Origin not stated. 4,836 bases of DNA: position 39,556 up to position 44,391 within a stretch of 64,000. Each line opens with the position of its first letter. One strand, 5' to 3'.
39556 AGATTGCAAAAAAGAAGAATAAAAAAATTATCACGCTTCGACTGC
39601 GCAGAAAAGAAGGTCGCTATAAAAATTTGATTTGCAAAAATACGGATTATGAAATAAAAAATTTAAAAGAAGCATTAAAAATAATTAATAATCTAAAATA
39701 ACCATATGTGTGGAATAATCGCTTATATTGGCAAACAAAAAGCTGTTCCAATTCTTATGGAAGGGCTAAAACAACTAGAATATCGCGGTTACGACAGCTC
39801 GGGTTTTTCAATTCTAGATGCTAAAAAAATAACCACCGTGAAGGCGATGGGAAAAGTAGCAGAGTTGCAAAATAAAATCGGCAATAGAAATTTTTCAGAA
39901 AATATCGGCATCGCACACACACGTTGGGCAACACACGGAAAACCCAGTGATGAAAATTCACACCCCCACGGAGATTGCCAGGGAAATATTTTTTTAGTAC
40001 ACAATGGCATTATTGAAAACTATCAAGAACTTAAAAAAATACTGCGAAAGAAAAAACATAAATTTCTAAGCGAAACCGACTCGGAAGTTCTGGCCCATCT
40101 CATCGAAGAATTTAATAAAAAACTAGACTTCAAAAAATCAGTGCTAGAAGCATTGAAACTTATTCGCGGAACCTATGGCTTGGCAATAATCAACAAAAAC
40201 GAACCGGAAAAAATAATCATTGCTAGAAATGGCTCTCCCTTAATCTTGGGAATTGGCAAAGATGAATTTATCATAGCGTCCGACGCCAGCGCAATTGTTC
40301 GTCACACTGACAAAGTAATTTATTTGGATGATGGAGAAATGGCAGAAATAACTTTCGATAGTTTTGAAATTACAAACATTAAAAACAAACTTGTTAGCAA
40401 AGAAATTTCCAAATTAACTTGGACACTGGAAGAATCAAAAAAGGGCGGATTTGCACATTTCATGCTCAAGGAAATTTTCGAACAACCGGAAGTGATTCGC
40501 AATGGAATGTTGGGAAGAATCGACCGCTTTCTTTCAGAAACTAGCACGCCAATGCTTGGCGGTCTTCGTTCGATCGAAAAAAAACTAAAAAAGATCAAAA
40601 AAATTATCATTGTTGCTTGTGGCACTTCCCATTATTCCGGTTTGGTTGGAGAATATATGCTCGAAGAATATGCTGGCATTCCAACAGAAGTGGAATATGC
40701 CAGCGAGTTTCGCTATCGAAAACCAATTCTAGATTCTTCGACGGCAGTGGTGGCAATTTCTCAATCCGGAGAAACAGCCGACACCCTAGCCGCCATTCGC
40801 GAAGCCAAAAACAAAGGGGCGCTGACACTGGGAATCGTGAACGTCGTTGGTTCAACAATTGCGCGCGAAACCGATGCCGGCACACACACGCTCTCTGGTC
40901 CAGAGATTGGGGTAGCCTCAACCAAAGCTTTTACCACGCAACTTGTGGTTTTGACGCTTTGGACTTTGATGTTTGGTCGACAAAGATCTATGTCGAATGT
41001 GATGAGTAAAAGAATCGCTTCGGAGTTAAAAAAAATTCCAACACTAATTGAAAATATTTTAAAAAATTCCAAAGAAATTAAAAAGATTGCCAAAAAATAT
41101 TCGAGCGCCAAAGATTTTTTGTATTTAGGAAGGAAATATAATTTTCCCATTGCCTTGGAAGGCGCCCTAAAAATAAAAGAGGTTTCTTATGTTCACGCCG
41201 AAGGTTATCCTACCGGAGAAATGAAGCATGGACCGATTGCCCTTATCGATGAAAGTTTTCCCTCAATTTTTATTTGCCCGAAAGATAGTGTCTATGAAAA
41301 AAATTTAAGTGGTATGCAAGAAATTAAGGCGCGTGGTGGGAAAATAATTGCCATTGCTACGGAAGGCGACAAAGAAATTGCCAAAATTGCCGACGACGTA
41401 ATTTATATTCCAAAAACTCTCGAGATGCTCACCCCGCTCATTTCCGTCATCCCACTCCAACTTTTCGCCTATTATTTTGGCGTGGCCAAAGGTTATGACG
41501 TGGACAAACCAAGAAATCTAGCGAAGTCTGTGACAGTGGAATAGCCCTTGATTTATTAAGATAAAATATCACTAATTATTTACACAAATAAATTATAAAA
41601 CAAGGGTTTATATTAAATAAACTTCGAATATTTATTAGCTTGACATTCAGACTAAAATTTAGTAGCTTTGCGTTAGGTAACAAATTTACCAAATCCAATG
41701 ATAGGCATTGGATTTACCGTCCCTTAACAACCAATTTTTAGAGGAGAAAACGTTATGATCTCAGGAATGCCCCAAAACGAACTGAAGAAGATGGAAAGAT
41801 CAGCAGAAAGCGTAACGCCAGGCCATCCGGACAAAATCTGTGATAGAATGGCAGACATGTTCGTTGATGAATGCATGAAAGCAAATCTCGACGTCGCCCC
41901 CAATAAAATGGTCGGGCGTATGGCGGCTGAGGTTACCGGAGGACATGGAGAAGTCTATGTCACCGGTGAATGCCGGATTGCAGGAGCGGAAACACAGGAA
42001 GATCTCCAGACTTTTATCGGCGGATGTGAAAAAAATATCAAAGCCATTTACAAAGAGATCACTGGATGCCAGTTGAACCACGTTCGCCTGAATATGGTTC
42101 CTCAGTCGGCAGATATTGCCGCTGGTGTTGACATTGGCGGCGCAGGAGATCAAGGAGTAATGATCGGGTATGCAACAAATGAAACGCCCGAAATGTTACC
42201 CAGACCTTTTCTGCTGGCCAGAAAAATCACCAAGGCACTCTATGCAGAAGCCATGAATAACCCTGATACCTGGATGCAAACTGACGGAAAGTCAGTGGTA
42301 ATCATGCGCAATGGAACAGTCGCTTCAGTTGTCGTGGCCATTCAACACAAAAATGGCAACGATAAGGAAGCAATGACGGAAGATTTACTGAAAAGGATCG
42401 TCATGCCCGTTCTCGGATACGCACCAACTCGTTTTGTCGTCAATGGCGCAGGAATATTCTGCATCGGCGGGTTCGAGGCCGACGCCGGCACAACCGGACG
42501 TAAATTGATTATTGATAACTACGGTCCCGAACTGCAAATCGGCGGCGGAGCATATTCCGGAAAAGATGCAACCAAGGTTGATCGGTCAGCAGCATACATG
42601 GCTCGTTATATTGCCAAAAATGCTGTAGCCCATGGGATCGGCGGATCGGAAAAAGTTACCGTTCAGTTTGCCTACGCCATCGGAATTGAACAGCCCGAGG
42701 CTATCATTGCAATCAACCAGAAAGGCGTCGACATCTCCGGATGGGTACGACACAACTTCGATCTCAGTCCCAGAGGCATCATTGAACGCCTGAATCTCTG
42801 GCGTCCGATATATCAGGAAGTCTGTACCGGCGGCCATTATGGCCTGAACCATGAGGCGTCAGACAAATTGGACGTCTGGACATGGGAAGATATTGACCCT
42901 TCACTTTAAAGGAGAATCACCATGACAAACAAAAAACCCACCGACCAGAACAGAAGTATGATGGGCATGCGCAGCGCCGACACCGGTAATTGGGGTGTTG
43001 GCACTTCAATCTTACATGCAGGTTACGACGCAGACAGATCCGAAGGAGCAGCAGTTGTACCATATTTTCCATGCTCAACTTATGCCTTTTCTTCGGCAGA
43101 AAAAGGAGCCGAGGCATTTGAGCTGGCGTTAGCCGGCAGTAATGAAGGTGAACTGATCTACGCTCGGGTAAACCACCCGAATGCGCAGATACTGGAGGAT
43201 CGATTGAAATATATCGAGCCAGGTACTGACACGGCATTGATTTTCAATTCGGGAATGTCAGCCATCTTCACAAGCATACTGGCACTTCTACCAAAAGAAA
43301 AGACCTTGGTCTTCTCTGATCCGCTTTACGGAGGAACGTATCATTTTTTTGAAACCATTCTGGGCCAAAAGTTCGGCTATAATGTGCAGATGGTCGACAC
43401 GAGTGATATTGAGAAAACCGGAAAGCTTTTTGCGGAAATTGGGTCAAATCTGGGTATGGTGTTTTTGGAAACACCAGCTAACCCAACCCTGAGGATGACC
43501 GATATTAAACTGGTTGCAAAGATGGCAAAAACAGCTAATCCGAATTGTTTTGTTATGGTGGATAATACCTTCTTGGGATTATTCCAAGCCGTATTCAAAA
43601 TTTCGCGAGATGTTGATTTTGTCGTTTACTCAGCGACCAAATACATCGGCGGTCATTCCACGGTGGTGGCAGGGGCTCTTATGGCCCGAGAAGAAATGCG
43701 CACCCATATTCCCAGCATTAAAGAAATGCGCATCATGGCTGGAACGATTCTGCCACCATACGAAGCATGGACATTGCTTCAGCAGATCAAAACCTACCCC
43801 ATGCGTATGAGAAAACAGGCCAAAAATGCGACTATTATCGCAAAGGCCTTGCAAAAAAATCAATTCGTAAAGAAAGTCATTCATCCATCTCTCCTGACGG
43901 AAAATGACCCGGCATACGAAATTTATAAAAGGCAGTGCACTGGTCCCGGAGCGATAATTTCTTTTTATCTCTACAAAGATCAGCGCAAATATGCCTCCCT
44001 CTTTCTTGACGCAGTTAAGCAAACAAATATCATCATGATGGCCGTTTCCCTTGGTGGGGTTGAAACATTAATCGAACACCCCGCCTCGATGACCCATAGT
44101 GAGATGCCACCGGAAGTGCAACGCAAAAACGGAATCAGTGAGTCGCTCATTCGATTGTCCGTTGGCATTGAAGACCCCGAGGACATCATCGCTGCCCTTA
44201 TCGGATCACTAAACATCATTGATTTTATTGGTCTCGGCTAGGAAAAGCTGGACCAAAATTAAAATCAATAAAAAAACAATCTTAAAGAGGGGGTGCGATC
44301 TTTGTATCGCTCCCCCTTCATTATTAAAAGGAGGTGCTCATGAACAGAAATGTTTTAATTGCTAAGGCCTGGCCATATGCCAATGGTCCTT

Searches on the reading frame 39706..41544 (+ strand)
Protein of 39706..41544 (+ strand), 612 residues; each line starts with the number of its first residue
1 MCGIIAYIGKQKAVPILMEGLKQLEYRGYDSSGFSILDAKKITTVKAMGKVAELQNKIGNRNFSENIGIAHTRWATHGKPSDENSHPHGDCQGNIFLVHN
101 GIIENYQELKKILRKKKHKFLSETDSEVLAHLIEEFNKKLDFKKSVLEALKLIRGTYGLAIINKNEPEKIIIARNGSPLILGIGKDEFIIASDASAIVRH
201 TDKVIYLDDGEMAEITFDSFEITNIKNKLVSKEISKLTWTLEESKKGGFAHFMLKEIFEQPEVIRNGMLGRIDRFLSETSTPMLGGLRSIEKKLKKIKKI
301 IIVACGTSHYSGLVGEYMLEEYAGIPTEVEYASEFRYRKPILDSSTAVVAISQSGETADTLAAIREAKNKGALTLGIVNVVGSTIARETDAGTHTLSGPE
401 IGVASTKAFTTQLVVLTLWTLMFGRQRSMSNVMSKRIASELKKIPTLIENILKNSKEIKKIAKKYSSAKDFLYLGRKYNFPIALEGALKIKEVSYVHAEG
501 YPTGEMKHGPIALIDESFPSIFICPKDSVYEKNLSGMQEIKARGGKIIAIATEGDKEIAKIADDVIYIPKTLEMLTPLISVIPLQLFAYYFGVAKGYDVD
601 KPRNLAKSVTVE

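Call 85: search_protein_families(library=pfam, proteins=[window:39706-41544:+], max_evalue=0.00001)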
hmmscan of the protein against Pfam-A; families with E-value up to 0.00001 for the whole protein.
window:39706-41544:+ (612 aa): 3 families
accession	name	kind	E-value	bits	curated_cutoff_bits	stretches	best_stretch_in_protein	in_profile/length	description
PF01380.27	SIS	-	5.6e-55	185.1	25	2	293-419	1-128/131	SIS domain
PF13522.11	GATase_6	-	2e-21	76.8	27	1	64-193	9-130/130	Glutamine amidotransferase domain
PF13537.11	GATase_7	-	2.8e-16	60.1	25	1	81-198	9-122/123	Glutamine amidotransferase domain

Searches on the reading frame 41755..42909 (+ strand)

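Call 85: search_protein_families(library=pfam, proteins=[window:41755-42909:+], max_evalue=0.00001)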
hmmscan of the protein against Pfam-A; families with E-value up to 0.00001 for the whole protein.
window:41755-42909:+ (384 aa): 3 families
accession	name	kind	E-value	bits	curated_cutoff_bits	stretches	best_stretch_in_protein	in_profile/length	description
PF02773.21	S-AdoMet_synt_C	-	1.6e-42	145.2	25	1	237-365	1-132/138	S-adenosylmethionine synthetase, C-terminal domain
PF02772.21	S-AdoMet_synt_M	-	4.3e-21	75.7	29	1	129-235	3-120/120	S-adenosylmethionine synthetase, central domain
PF00438.25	S-AdoMet_synt_N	-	4.7e-11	43.5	33.1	1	16-76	5-58/99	S-adenosylmethionine synthetase, N-terminal domain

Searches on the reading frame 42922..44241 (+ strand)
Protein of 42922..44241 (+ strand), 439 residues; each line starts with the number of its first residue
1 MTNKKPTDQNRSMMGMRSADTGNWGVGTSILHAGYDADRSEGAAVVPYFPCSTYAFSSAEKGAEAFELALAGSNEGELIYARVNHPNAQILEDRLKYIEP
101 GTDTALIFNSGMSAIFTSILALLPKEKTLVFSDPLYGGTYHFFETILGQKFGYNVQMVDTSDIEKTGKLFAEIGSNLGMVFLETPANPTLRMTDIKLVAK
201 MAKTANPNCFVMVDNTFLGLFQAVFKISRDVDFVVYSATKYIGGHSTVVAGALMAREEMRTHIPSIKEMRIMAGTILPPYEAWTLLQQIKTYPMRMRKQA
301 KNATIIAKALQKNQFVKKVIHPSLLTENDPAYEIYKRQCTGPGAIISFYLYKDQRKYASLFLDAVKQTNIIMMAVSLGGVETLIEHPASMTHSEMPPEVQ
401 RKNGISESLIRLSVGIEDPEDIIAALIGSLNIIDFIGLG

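Call 85: search_protein_families(library=pfam, proteins=[window:42922-44241:+], max_evalue=0.00001)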
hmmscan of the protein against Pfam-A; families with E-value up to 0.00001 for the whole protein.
window:42922-44241:+ (439 aa): 2 families
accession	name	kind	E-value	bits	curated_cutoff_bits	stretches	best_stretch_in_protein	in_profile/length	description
PF01053.26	Cys_Met_Meta_PP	-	1.1e-100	337.3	27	1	28-427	2-377/381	Cys/Met metabolism PLP-dependent enzyme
PF00155.27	Aminotran_1_2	-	1.2e-08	35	19.7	1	97-313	60-293/361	Aminotransferase class I and II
